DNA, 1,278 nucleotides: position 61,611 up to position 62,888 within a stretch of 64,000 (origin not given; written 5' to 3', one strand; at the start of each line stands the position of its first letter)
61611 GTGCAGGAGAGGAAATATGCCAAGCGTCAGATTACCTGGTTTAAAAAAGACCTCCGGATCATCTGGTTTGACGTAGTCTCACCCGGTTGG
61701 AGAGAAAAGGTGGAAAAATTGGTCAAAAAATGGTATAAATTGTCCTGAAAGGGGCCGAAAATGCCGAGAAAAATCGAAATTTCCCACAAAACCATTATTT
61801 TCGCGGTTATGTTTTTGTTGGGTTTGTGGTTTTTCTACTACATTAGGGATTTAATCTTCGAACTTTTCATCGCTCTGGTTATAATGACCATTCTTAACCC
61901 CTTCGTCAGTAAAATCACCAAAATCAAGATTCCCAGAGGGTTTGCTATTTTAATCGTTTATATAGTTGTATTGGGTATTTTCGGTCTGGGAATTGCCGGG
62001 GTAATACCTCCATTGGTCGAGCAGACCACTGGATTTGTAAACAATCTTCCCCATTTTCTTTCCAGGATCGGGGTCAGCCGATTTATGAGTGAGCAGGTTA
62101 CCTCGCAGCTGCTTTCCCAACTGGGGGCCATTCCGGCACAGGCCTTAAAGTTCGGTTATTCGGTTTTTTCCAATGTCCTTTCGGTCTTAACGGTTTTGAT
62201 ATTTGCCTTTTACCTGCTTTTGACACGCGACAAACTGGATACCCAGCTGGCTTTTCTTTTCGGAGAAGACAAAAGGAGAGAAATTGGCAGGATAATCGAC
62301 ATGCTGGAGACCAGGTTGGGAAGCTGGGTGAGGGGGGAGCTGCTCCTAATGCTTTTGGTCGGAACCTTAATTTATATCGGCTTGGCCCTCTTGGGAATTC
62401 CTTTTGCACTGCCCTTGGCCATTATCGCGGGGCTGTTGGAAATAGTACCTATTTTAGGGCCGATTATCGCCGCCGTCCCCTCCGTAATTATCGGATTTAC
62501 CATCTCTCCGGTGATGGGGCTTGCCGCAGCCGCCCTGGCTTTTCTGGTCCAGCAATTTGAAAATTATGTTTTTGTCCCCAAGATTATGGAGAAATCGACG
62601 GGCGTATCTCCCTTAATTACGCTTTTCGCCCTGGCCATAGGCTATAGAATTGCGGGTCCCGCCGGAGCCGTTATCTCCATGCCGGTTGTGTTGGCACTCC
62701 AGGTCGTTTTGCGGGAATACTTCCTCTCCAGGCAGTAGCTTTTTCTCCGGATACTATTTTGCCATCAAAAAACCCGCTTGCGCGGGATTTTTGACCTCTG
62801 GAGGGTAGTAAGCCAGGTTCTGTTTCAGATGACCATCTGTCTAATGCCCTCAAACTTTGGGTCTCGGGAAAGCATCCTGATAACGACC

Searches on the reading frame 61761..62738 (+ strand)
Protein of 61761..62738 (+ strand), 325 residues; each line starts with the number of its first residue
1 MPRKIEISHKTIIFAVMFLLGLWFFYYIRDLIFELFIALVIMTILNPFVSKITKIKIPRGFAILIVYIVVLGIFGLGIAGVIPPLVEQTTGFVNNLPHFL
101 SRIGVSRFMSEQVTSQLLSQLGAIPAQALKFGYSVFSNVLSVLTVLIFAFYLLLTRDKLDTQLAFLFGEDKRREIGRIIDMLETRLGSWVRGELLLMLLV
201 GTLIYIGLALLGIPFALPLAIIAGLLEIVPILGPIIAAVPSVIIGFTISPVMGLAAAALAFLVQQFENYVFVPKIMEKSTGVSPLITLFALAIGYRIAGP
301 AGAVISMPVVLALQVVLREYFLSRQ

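Call 7: find_encoding_contigs(protein=window:61761-62738:+, flank=10000, max_places=6)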
Protein window:61761-62738:+ (325 aa): 2 contigs read that carry it; 1 place shown.
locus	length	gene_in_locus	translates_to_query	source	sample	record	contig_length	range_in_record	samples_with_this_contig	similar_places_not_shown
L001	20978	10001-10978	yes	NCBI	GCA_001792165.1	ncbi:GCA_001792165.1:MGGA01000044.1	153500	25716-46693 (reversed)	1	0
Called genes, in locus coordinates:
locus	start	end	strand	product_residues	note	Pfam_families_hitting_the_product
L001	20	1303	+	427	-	PF01255:Prenyltransf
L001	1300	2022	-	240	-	PF01925:TauE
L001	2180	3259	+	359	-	PF00154:RecA_N, PF06745:ATPase (weak), PF08423:Rad51, PF13481:AAA_25 (faint), PF27531:MT3502_N, PF01637:ATPase_2 (faint), PF21096:RecA_C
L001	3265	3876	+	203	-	PF27462:RecX_N, PF21982:RecX_HTH1 (faint), PF02631:RecX_HTH2, PF21981:RecX_HTH3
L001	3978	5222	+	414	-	PF12072:RNase_Y_N, PF00013:KH_1, PF01966:HD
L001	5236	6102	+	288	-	PF01522:Polysacc_deac_1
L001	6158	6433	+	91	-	PF00216:Bac_DNA_binding, PF18291:HU-HIG (weak)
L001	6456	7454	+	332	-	PF00005:ABC_tran, PF13304:AAA_21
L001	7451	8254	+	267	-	PF06182:ABC2_membrane_6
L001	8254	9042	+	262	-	PF06182:ABC2_membrane_6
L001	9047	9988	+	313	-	PF01745:IPT (weak), PF01715:IPPT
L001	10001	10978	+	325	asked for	PF01594:AI-2E_transport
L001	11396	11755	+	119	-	-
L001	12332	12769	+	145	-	PF02580:Tyr_Deacylase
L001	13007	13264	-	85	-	-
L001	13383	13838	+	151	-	PF14584:DUF4446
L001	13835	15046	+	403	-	PF11258:DUF3048, PF17479:DUF3048_C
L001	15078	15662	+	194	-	-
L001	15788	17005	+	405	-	PF21760:SecD_1st, PF22599:SecDF_P1_head, PF02355:SecD_SecF_C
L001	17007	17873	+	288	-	PF02355:SecD_SecF_C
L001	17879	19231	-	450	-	PF01743:PolyA_pol, PF12627:PolyA_pol_RNAbd, PF01966:HD, PF13735:tRNA_NucTran2_2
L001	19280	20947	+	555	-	PF01368:DHH, PF02272:DHHA1, PF17768:RecJ_OB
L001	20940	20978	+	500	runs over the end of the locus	PF13328:HD_4, PF01966:HD, PF04607:RelA_SpoT, PF02824:TGS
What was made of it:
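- Closest known: CsrB/RsmZ-type sponge RNAs. Different: No csrA is seen nearby (call 7).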

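Call 15: search_protein_families(library=pfam, proteins=[L001:11396-11755:+, L001:12332-12769:+, L001:13007-13264:-], max_evalue=0.1)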
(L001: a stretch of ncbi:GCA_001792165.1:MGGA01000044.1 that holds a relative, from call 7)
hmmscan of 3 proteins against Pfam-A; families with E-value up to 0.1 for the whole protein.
L001:11396-11755:+ (119 aa): 0 families

L001:12332-12769:+ (145 aa): 2 families
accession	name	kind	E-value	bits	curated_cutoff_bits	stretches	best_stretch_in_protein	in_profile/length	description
PF02580.21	Tyr_Deacylase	-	2e-53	181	25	1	2-144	1-144/144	D-Tyr-tRNA(Tyr) deacylase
PF08915.16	tRNA-Thr_ED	-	0.0027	18.2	30.2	0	96-136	86-126/137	Archaea-specific editing domain of threonyl-tRNA synthetase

L001:13007-13264:- (85 aa): 0 families

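Call 16: find_homologous_proteins(query=L001:11396-11755:+, max_evalue=0.001)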
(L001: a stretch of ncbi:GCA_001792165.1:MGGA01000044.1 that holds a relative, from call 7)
Query L001:11396-11755:+ (119 aa): 4 proteins with E <= 0.001 among 29 candidates.
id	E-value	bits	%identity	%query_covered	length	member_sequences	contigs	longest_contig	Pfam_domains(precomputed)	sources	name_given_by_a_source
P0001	5.8e-53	196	100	82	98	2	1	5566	-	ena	-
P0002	2.8e-41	158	83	82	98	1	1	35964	-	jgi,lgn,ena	-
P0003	6.3e-39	150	77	82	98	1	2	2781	-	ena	-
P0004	4.5e-29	119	62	82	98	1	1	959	-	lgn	-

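Call 17: find_encoding_contigs(protein=P0002, flank=5000, max_places=3)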
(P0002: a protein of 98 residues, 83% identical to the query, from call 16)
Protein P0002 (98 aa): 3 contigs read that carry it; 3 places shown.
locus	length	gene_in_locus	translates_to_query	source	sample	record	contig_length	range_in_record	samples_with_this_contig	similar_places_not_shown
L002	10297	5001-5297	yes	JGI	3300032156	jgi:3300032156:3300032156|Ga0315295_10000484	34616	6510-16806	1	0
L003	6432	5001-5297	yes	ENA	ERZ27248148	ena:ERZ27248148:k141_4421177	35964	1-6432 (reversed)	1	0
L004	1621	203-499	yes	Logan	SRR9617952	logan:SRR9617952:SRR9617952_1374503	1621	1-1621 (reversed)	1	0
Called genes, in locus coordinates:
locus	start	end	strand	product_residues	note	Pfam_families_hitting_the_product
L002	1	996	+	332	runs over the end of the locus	PF00005:ABC_tran, PF13304:AAA_21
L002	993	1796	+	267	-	PF06182:ABC2_membrane_6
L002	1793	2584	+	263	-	PF06182:ABC2_membrane_6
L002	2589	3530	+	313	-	PF01745:IPT (weak), PF01715:IPPT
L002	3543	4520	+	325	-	PF01594:AI-2E_transport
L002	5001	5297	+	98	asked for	-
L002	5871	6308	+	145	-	PF02580:Tyr_Deacylase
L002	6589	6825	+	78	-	-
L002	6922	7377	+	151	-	PF14584:DUF4446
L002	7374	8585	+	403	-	PF11258:DUF3048, PF17479:DUF3048_C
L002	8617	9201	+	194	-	-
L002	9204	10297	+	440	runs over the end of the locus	PF21760:SecD_1st, PF22599:SecDF_P1_head, PF02355:SecD_SecF_C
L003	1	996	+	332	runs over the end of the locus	PF00005:ABC_tran, PF13304:AAA_21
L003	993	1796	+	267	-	PF06182:ABC2_membrane_6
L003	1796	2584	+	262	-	PF06182:ABC2_membrane_6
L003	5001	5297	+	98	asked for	-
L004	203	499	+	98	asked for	-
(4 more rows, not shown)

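Call 18: find_encoding_contigs(protein=P0003, flank=5000, max_places=3)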
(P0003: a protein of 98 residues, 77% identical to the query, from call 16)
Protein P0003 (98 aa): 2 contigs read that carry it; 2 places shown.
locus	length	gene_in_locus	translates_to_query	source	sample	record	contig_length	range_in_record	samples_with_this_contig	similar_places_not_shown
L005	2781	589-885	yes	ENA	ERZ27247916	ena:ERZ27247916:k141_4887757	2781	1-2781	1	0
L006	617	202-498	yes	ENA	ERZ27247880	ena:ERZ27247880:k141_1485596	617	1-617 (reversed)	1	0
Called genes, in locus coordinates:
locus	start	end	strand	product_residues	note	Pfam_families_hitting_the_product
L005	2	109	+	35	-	?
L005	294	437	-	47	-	-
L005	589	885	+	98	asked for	-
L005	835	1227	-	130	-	-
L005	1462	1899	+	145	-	PF02580:Tyr_Deacylase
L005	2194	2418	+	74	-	-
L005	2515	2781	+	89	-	?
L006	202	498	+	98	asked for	-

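Call 19: find_encoding_contigs(protein=P0004, flank=5000, max_places=3)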
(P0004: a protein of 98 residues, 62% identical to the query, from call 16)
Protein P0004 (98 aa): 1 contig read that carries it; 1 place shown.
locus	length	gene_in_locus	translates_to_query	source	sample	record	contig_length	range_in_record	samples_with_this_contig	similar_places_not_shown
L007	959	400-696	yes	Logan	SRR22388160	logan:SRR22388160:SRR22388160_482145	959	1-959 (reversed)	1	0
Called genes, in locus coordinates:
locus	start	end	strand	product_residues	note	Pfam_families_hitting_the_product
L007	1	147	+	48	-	?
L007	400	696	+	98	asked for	-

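Call 23: find_related_loci(query=L001:12332-12769:+, collection=metagenome_contigs, flank=3000)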
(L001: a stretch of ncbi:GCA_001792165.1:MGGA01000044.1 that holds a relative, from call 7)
Query L001:12332-12769:+ (145 aa) in metagenome_contigs; peptide patterns used: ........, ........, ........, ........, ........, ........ (x = any residue, [..] = any of these).
600 stretches matched a pattern (row limit reached: there are more); 594 encode a relative of the query (tblastn E <= 1e-3); the best 80 are kept; 80 distinct loci.
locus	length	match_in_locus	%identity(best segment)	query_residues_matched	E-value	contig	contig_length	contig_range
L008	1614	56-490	67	1-143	3e-61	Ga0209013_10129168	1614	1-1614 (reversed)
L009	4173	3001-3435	66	1-145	3e-59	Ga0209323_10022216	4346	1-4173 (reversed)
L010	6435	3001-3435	68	1-143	5e-59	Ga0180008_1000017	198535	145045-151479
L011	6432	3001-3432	68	1-142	3e-57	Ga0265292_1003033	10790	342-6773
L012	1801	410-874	65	1-145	6e-59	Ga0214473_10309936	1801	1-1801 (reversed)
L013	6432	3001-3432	65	1-142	2e-55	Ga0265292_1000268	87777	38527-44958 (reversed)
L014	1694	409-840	63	1-142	8e-56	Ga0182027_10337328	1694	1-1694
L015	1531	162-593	61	1-145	7e-56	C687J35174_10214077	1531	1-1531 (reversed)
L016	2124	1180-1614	62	1-143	8e-54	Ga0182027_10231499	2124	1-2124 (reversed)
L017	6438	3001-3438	60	1-144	1e-52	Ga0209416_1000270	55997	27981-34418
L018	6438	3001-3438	60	1-144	1e-52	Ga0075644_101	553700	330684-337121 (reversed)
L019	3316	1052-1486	57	1-145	5e-52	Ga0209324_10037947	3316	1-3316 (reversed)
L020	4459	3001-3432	63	1-142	1e-51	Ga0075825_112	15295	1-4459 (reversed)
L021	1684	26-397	68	21-144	9e-52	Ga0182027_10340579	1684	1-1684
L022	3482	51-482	54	1-145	1e-47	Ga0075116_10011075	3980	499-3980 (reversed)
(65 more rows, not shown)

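Call 36: find_homologous_proteins(query=L001:12332-12769:+, max_evalue=1e-40)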
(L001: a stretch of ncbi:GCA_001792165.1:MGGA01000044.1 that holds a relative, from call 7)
Query L001:12332-12769:+ (145 aa): 1411 proteins with E <= 1e-40 among 8000 candidates; the best 120 are listed.
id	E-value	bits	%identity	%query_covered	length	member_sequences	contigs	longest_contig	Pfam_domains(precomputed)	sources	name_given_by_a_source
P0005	3.0e-84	298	100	100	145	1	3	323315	PF02580.22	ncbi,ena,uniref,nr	ncbi:D-tyrosyl-tRNA(Tyr) deacylase [Candidatus Woesebacteria bacterium RBG_19FT_COMBO_47_8]|uniref:D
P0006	1.6e-81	289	97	100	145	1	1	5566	PF02580.22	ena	-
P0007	2.5e-81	288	98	99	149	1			PF02580.22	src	-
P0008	7.7e-78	277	94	100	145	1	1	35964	PF02580.22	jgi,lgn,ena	-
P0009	2.3e-66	240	79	100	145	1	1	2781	PF02580.22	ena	-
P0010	6.0e-60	219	74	99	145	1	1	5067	PF02580.22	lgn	-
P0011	2.5e-59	217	74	99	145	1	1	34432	PF02580.22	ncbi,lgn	-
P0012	1.0e-58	215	73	99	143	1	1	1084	PF02580.22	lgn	-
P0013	2.9e-58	214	73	100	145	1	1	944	PF02580.22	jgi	-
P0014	5.2e-58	213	74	99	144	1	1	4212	PF02580.22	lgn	-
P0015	1.1e-57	212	72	100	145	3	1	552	PF02580.22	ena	-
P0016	5.5e-57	210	72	100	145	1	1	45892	PF02580.22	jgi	jgi:D-tyrosyl-tRNA(Tyr) deacylase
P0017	5.8e-57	209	70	100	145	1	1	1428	PF02580.22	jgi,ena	-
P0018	7.1e-57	209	71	100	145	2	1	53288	PF02580.22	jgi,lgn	jgi:D-tyrosyl-tRNA(Tyr) deacylase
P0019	1.1e-56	209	70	100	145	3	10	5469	PF02580.22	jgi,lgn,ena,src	-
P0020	1.5e-56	208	72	100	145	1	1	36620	PF02580.22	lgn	-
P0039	2.6e-54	201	73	98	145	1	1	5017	PF02580.22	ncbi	-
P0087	3.3e-52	194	71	98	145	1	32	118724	PF02580.22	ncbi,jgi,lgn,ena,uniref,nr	ncbi:D-tyrosyl-tRNA(Tyr) deacylase [Candidatus Woesebacteria bacterium RIFOXYA1_FULL_40_18]|uniref:D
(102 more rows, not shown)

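Call 37: find_encoding_contigs(protein=P0011, flank=2500, max_places=1)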
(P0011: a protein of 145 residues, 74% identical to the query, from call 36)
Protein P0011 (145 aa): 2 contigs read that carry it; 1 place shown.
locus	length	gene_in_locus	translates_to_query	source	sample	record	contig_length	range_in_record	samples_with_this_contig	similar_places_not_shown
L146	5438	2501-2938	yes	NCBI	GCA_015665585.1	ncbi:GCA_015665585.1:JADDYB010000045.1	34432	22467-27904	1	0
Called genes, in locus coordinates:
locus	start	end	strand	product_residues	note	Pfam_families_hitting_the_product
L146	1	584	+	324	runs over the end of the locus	PF01594:AI-2E_transport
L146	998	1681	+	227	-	PF05552:MS_channel_1st_1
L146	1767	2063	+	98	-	-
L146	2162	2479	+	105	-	-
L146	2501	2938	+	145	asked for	PF02580:Tyr_Deacylase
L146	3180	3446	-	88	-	-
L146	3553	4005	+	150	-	PF14584:DUF4446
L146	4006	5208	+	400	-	PF11258:DUF3048, PF17479:DUF3048_C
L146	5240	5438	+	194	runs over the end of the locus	-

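Call 38: find_encoding_contigs(protein=P0010, flank=2500, max_places=1)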
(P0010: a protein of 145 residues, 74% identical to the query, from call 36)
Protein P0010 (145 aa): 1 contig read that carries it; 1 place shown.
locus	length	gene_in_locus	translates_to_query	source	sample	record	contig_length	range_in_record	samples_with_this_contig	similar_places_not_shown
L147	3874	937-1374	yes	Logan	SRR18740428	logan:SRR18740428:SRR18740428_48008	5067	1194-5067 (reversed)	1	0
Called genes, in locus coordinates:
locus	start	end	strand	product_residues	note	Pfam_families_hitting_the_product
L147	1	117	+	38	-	?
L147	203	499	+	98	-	-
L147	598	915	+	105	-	-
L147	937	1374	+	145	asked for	PF02580:Tyr_Deacylase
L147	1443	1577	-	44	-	PF18930:DUF5679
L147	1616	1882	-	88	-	-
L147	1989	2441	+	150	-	PF14584:DUF4446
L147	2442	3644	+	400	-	PF11258:DUF3048, PF17479:DUF3048_C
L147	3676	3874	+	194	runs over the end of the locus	-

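Call 39: find_encoding_contigs(protein=P0016, flank=2500, max_places=1)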
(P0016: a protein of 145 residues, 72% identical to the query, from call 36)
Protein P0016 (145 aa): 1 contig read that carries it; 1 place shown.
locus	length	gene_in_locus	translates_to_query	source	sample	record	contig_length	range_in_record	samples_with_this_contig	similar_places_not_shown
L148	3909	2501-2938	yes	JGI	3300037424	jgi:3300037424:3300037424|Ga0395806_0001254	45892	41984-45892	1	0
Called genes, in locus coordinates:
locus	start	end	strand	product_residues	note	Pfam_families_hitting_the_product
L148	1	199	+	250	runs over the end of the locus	PF06182:ABC2_membrane_6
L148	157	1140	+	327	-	PF01745:IPT (weak), PF01715:IPPT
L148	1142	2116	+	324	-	PF01594:AI-2E_transport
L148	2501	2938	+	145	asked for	PF02580:Tyr_Deacylase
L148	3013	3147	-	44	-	PF18930:DUF5679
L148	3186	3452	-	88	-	-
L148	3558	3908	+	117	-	?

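Call 40: find_encoding_contigs(protein=P0020, flank=2500, max_places=1)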
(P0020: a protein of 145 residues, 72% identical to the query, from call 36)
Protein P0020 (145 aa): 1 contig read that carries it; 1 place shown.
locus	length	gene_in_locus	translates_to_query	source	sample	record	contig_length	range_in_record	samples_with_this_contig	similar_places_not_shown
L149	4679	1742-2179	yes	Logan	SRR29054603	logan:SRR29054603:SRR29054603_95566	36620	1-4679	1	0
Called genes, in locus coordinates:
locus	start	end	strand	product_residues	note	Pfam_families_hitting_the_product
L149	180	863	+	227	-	PF05552:MS_channel_1st_1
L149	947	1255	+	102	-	-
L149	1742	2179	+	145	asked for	PF02580:Tyr_Deacylase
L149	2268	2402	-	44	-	PF18930:DUF5679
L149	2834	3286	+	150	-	PF14584:DUF4446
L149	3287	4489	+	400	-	PF11258:DUF3048, PF17479:DUF3048_C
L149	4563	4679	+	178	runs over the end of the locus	-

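Call 42: find_encoding_contigs(protein=P0014, flank=2000, max_places=1)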
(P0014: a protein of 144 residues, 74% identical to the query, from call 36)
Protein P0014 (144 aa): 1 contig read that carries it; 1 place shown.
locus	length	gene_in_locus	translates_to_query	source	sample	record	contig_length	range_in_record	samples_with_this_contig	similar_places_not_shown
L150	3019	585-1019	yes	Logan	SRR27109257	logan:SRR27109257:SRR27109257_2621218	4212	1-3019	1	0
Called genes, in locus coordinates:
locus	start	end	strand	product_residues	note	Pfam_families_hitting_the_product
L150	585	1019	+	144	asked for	PF02580:Tyr_Deacylase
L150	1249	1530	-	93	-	-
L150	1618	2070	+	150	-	PF14584:DUF4446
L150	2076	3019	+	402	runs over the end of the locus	PF11258:DUF3048, PF17479:DUF3048_C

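Call 43: find_encoding_contigs(protein=P0039, flank=2000, max_places=1)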
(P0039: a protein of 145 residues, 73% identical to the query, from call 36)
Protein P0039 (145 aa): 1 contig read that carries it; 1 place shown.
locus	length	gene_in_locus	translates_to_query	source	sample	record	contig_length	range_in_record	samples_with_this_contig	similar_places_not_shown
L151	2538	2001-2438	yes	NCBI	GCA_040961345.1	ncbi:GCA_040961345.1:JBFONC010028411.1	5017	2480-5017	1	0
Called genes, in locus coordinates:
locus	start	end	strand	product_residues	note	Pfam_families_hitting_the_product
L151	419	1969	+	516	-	PF13541:ChlI, PF00493:MCM (faint), PF01078:Mg_chelatase, PF07728:AAA_5 (faint), PF13335:Mg_chelatase_C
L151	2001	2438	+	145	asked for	PF02580:Tyr_Deacylase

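Call 44: find_encoding_contigs(protein=P0018, flank=2000, max_places=1)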
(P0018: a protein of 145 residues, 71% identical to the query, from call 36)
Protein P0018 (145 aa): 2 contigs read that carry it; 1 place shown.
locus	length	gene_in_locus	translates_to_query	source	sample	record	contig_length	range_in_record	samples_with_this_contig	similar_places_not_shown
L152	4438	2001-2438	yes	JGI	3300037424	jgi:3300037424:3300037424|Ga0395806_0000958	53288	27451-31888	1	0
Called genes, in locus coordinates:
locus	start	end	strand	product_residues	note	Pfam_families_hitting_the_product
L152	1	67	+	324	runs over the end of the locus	PF01594:AI-2E_transport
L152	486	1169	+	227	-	PF05552:MS_channel_1st_1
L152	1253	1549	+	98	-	-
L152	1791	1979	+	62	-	-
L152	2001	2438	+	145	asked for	PF02580:Tyr_Deacylase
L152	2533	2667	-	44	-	PF18930:DUF5679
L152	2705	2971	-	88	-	-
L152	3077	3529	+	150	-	PF14584:DUF4446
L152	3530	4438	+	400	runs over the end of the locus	PF11258:DUF3048, PF17479:DUF3048_C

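Call 45: find_encoding_contigs(protein=P0087, flank=2000, max_places=1)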
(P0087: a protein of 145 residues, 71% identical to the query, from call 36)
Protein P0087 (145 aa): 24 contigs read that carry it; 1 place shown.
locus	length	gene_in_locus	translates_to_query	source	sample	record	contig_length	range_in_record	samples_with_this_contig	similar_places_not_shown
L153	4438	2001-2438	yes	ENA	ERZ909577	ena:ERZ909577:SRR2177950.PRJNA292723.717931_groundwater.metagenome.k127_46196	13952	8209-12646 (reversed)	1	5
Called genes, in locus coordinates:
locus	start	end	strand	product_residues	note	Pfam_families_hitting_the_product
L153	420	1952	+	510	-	PF13541:ChlI, PF01078:Mg_chelatase, PF07728:AAA_5 (faint), PF13335:Mg_chelatase_C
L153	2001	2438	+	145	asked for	PF02580:Tyr_Deacylase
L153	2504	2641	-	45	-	PF18930:DUF5679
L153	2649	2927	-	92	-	-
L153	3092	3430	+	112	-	PF14584:DUF4446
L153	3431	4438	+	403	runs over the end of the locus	PF11258:DUF3048, PF17479:DUF3048_C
